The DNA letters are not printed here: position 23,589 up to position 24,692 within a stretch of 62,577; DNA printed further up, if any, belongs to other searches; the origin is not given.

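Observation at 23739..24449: GGDEF diguanylate-cyclase homologue with intact active site and I-site in an archaeal genome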

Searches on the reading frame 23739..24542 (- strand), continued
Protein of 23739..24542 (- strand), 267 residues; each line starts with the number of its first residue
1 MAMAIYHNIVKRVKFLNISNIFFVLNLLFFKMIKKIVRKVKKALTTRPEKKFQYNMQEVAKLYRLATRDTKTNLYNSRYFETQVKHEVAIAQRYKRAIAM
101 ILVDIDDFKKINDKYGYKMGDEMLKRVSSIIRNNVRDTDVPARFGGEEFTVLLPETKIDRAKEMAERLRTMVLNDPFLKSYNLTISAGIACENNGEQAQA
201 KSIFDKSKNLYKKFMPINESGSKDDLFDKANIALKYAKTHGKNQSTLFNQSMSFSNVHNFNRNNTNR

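Call 23: find_encoding_contigs(protein=P0080, flank=10000, max_places=1)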
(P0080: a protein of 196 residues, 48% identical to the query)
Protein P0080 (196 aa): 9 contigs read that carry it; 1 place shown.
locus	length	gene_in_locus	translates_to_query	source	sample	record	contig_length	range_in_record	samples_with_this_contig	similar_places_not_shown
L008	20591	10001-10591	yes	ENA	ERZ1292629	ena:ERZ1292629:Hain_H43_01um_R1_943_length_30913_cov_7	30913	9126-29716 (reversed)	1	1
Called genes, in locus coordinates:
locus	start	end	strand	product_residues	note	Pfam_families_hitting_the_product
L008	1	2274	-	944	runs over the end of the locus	PF00133:tRNA-synt_1, PF09334:tRNA-synt_1g (faint), PF08264:Anticodon_1, PF19302:DUF5915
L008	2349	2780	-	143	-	-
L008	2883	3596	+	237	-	-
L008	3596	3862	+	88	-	PF14947:HTH_45, PF13412:HTH_24 (faint)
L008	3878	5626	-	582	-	PF00664:ABC_membrane, PF00005:ABC_tran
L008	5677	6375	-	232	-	PF00590:TP_methylase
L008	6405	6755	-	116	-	-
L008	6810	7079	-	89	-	-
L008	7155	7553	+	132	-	PF07681:DoxX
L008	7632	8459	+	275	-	PF04414:tRNA_deacylase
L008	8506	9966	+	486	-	-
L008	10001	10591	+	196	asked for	PF00990:GGDEF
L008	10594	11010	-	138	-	PF08570:DUF1761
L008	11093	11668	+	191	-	-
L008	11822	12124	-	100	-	PF01035:DNA_binding_1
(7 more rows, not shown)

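Call 28: find_related_loci(query=A1, collection=genome_contigs, flank=10000)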
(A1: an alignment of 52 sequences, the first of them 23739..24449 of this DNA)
Query A1 (236 aa) in genome_contigs; peptide patterns used: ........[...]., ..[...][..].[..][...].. (x = any residue, [..] = any of these).
600 stretches matched a pattern (row limit reached: there are more); 599 encode a relative of the query (tblastn E <= 1e-3); the best 80 are kept; 80 distinct loci.
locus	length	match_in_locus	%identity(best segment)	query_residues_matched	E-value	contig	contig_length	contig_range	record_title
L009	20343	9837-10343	41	30-218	8e-40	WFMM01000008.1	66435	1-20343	MAG: Nitrospirae bacterium isolate S009_28 k151_108492, whole genome shotgun sequence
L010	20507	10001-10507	40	29-218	7e-37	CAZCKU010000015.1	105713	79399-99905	MAG TPA_asm: uncultured Thermodesulfovibrio sp. isolate binchicken_co269_38 genome assembly, contig: NODE_192_length_105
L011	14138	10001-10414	44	21-158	5e-37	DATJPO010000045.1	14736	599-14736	MAG TPA_asm: Candidatus Omnitrophota bacterium isolate SMAG_U14915 k141_3160363, whole genome shotgun sequence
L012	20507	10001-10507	38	29-218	1e-36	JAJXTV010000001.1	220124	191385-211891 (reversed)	MAG: Nitrospirae bacterium isolate BP4.bin66 NODE_18_length_220124_cov_2.652841, whole genome shotgun sequence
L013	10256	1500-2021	37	29-219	8e-35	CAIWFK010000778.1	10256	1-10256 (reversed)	MAG: uncultured Myxococcales bacterium isolate VK_bin-1538 genome assembly, contig: bin-1538:778/907, whole genome shotg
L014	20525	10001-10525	36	29-220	2e-34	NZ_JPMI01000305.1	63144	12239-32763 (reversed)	Archangium violaceum Cb vi76 contig00335, whole genome shotgun sequence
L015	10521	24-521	37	33-219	4e-34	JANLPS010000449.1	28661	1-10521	MAG: Archangium sp. isolate OTE_38_metabat_310 OTE_38_k141_1033373, whole genome shotgun sequence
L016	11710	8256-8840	33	15-217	2e-33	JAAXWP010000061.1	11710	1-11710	MAG: Chlorobiaceae bacterium isolate W9_Combined_metabat2_025 W9_Combined_metabat2_025_NODE_3073, whole genome shotgun s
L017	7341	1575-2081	37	30-219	4e-33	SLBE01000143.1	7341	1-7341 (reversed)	MAG: Syntrophomonadaceae bacterium isolate CSSed162cmB_433 CSSed16-2cmB-45663, whole genome shotgun sequence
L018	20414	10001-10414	43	28-160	5e-32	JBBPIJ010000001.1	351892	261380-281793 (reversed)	MAG: Actinomycetota bacterium isolate BPF1-28-30_bin_2 NODE_2_length_351892_cov_49.367196, whole genome shotgun sequence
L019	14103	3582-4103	36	29-219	1e-32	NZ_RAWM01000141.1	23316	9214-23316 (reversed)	Corallococcus interemptor strain AB047A NODE_141_23316_cov_65.7932_ID_8201, whole genome shotgun sequence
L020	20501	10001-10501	35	28-213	2e-31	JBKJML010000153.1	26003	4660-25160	MAG: Gaiellaceae bacterium isolate ant_bin.329 k117_5167943, whole genome shotgun sequence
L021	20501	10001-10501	35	30-217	4e-31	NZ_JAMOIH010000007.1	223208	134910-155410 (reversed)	Stutzerimonas stutzeri strain 28a39 38Pst28a39gv12C007, whole genome shotgun sequence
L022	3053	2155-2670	34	29-220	5e-31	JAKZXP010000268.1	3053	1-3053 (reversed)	MAG: Terriglobia bacterium isolate Langseth_Bin_00166 Langseth_Bin_00166_000000000268, whole genome shotgun sequence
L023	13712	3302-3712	41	28-159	6e-31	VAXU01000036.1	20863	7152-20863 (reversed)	MAG: Actinobacteria bacterium isolate AC_40 14_0927_12_40cm_scaffold_1795, whole genome shotgun sequence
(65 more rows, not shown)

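Call 33: find_encoding_contigs(protein=P0105, flank=10000, max_places=1)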
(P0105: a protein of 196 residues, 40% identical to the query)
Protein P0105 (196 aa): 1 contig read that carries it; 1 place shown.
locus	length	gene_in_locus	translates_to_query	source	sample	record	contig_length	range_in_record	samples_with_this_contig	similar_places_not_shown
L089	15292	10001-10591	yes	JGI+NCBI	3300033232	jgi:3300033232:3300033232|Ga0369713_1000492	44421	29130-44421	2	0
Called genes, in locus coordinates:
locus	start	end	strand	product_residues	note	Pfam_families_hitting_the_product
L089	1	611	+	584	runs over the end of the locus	PF00009:GTP_EFTU, PF01926:MMR_HSR1, PF11987:IF-2, PF14578:GTP_EFTU_D4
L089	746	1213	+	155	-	PF01092:Ribosomal_S6e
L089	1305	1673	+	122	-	-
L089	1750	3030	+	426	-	PF00009:GTP_EFTU, PF01926:MMR_HSR1 (weak), PF03193:RsgA_GTPase (weak), PF09173:eIF2_C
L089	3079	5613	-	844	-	PF00521:DNA_topoisoIV, PF03989:DNA_gyraseA_C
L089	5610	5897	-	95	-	-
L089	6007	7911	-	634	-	PF02518:HATPase_c, PF00204:DNA_gyraseB, PF01751:Toprim, PF00986:DNA_gyraseB_C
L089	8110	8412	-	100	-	-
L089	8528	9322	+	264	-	PF04414:tRNA_deacylase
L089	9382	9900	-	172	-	PF18936:DUF5684 (weak)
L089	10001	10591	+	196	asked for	PF00990:GGDEF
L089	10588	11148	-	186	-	PF13489:Methyltransf_23 (weak), PF05175:MTS, PF07669:Eco57I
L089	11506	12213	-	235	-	PF01464:SLT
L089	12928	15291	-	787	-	PF07581:Glug (faint)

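Call 34: find_encoding_contigs(protein=P0050, flank=10000, max_places=1)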
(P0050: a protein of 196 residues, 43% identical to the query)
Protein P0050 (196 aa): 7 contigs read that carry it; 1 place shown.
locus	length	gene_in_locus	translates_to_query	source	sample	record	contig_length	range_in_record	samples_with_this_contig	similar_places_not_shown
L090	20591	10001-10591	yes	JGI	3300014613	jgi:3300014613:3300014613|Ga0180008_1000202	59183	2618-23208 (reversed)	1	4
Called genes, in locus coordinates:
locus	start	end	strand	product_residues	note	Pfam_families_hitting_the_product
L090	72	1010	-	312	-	PF01946:Thi4 (weak), PF03486:HI0933_like (faint), PF07992:Pyr_redox_2, PF00890:FAD_binding_2 (weak), PF01134:GIDA (faint), PF12831:FAD_oxidored (weak), PF13738:Pyr_redox_3, PF00070:Pyr_redox, +1 more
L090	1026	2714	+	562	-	PF03485:Arg_tRNA_synt_N, PF00750:tRNA-synt_1d, PF05746:DALR_1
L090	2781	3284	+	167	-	-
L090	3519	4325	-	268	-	PF01978:TrmB, PF11495:TrmB_EBD_N (weak)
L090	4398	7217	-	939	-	PF00133:tRNA-synt_1, PF01406:tRNA-synt_1e (faint), PF01921:tRNA-synt_1f (faint), PF09334:tRNA-synt_1g, PF08264:Anticodon_1, PF19302:DUF5915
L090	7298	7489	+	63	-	-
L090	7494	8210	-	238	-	PF00590:TP_methylase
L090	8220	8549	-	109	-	-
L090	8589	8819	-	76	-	-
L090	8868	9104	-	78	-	-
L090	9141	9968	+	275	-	PF04414:tRNA_deacylase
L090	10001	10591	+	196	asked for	PF00990:GGDEF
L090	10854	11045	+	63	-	PF14791:DNA_pol_B_thumb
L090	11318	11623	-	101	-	PF01035:DNA_binding_1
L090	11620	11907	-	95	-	PF07866:DUF1653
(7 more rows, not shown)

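Call 36: search_solved_structures(query=window:23739-24449:-, max_evalue=1e-20, show_alignments=2)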
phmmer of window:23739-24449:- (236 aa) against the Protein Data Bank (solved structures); distinct sequences matched with E-value up to 1e-20: 14.
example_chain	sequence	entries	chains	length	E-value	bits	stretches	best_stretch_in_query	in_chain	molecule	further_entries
6zxm_A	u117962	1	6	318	2.6e-25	93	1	31-181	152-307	Putative GGDEF/response regulator receiver domain protein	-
9g86_A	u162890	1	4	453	2.9e-24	89.5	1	23-161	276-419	Response regulator PleD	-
9g85_A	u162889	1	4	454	2.9e-24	89.5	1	23-161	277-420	Response regulator PleD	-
2wb4_A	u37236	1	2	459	3e-24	89.5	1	23-161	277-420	DIGUANYLATE CYCLASE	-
1w25_A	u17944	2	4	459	3e-24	89.5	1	23-161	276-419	STALKED-CELL DIFFERENTIATION CONTROLLING PROTEIN | RESPONSE REGULATOR PLED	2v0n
5llw_B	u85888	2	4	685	8.2e-24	88.1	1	30-163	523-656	Diguanylate cyclase (GGDEF) domain-containing protein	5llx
3ign_A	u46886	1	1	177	1.3e-23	87.4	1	30-159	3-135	Diguanylate cyclase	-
6zxb_A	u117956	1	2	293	1.9e-23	86.9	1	31-181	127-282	Putative GGDEF/response regulator receiver domain protein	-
6zxc_A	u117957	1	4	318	2.3e-23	86.6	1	31-181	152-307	Putative GGDEF/response regulator receiver domain protein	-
6et7_A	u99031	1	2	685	2.8e-23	86.3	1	31-163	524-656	Diguanylate cyclase (GGDEF) domain-containing protein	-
3i5a_A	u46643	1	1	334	7.4e-23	84.9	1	30-180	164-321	Response regulator/GGDEF domain protein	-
6d9m_A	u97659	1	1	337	1.6e-22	83.9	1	38-172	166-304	Fusion protein of Endolysin,Response receiver sensor diguanylate cyclase, GAF domain-conta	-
3i5c_A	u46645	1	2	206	1.1e-21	81.1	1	23-159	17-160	Fusion of General control protein GCN4 and WSPR response regulator protein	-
4zve_A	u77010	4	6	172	2.8e-21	79.8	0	38-150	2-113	Diguanylate cyclase DosC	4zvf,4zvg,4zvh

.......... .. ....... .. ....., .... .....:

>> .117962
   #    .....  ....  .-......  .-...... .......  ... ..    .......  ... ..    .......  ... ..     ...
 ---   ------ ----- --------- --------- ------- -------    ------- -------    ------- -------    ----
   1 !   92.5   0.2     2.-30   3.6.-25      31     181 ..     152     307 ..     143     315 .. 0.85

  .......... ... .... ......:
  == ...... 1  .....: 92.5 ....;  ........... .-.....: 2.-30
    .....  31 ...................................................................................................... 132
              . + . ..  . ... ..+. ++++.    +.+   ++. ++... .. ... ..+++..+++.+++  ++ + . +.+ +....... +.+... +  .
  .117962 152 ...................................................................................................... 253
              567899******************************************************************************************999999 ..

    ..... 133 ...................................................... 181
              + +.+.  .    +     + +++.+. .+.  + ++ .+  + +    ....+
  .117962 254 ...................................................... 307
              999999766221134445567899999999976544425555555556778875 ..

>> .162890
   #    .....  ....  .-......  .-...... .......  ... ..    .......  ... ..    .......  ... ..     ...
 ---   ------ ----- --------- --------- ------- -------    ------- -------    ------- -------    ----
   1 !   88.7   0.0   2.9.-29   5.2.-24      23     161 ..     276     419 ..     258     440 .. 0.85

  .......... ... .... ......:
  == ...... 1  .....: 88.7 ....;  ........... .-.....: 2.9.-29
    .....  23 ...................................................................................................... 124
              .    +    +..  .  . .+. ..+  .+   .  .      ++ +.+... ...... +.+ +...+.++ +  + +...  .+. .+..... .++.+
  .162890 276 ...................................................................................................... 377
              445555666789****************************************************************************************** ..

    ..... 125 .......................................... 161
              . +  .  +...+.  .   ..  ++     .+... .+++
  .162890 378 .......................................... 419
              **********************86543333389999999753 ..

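Call 41: predict_structure(alignment_id=A1)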
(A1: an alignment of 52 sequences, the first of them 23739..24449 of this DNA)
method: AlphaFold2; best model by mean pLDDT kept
length: 236 residues; sequences in the alignment: 52
mean_pLDDT: 82.9   pTM: 0.74
mean pLDDT of the five models: 82.9, 82.7, 82.6, 82.1, 81.3
residues with pLDDT >= 90: 150; 70-90: 18; 50-70: 47; < 50: 21
segments of 3 or more residues with pLDDT < 50: 168-173, 184-191, 227-230
pLDDT, mean of each block of 10 residues (from residue 1): 60 55 77 94 96 94 94 97 96 98 98 95 97 98 98 97 60 49 47 83 95 94 59 50
secondary structure, 60 per line:
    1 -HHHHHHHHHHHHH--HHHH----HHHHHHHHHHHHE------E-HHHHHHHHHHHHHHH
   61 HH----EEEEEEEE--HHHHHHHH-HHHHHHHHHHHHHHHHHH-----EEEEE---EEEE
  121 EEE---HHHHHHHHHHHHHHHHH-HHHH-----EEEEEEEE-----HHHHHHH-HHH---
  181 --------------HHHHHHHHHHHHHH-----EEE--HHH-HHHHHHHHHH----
elements in order: H2-14 H17-20 H25-36 H46-62 E67-74 H77-84 H86-103 E109-113 E117-123 H127-143 H145-148 E154-161 H167-173 H195-208 E214-216 H223-232
